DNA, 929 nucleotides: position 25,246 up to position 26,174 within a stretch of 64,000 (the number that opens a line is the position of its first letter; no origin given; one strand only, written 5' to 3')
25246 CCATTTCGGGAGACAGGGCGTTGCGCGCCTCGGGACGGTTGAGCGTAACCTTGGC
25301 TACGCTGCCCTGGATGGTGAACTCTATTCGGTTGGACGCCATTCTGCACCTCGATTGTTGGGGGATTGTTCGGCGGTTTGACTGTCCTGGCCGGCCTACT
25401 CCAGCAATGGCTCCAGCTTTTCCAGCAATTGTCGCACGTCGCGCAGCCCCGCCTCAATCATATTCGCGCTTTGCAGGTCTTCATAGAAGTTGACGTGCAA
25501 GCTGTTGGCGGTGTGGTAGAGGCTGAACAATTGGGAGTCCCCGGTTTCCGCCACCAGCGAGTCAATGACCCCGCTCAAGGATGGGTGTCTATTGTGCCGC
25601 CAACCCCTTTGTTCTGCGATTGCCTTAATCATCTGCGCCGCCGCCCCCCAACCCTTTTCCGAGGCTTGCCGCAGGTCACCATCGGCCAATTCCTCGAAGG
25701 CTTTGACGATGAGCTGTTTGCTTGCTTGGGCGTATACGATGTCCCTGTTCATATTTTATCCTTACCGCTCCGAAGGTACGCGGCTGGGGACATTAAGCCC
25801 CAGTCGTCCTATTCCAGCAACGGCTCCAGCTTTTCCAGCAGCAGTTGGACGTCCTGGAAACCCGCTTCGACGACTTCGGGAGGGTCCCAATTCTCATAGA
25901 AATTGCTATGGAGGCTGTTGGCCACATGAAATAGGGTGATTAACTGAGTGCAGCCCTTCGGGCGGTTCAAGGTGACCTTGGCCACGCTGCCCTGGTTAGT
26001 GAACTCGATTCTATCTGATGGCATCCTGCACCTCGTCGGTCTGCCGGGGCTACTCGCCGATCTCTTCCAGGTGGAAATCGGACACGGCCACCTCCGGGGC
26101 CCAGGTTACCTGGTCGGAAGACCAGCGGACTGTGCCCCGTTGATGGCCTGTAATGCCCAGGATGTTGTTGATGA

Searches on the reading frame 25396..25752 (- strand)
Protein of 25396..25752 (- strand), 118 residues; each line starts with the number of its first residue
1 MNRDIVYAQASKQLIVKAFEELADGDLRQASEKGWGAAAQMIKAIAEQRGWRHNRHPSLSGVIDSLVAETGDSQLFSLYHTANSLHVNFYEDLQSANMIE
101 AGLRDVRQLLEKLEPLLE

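Call 11: search_protein_families(library=pfam, proteins=[window:25396-25752:-], max_evalue=0.01)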
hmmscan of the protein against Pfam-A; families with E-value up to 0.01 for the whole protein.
window:25396-25752:- (118 aa): 1 family
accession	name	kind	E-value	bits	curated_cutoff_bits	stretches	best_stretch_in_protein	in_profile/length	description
PF05942.16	PaREP1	-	4.4e-18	65.7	24.4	1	8-109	3-114/115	Archaeal PaREP1/PaREP8 family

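Call 47: search_protein_families(library=ncbifam, proteins=[window:25396-25752:-], max_evalue=0.01)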
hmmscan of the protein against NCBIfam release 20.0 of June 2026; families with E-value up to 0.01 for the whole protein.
window:25396-25752:- (118 aa): 0 families

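Call 48: search_protein_families(library=padloc, proteins=[window:25396-25752:-], max_evalue=0.01)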
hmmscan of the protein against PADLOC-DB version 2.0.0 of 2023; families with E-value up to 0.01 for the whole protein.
window:25396-25752:- (118 aa): 0 families

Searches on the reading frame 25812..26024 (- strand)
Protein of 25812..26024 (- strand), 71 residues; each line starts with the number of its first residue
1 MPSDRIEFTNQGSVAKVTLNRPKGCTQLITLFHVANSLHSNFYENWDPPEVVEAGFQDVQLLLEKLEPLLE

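Call 11: search_protein_families(library=pfam, proteins=[window:25812-26024:-], max_evalue=0.01)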
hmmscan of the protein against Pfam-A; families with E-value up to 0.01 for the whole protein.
seq(71 aa): 0 families

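Call 63: find_homologous_proteins(query=window:25812-26024:-, max_evalue=0.001)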
Query seq(71 aa) (71 aa): 37 proteins with E <= 0.001 among 43 candidates.
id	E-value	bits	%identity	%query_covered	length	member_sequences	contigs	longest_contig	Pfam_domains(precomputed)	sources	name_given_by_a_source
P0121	1.1e-40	154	100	100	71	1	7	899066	-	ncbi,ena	-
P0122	9.3e-14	69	66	79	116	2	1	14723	PF05942.17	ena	-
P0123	2.3e-13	67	56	61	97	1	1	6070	PF05942.17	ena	-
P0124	9.1e-13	65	62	73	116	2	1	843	PF05942.17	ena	-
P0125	1.4e-12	65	56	89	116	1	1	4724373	PF05942.17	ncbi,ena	-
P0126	1.9e-12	64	56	61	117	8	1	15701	PF05942.17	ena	-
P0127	3.4e-12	64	52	62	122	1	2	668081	PF05942.17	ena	-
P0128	5.6e-12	63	62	75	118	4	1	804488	PF05942.17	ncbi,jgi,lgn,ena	jgi:hypothetical protein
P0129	7.9e-12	62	71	63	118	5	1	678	PF05942.17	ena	-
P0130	5.6e-11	60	65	73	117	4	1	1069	PF05942.17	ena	-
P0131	7.1e-11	59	50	59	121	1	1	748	PF05942.17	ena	-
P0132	1.1e-10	59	64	66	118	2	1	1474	PF05942.17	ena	-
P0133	1.3e-10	59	60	73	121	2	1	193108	PF05942.17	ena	-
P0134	4.9e-10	57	62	66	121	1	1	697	PF05942.17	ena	-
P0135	1.1e-9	56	48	59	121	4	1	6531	PF05942.17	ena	-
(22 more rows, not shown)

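Call 65: list_cluster_members(proteins=[P0006, P0121])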
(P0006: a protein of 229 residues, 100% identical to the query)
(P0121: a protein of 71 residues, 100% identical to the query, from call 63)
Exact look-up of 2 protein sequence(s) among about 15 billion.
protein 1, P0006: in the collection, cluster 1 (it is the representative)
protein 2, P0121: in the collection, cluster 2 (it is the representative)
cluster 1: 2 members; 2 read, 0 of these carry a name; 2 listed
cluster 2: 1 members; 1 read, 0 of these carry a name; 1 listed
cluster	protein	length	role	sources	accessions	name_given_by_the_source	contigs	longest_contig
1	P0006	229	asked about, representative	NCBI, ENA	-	-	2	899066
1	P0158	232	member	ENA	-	-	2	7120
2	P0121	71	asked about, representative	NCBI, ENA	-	-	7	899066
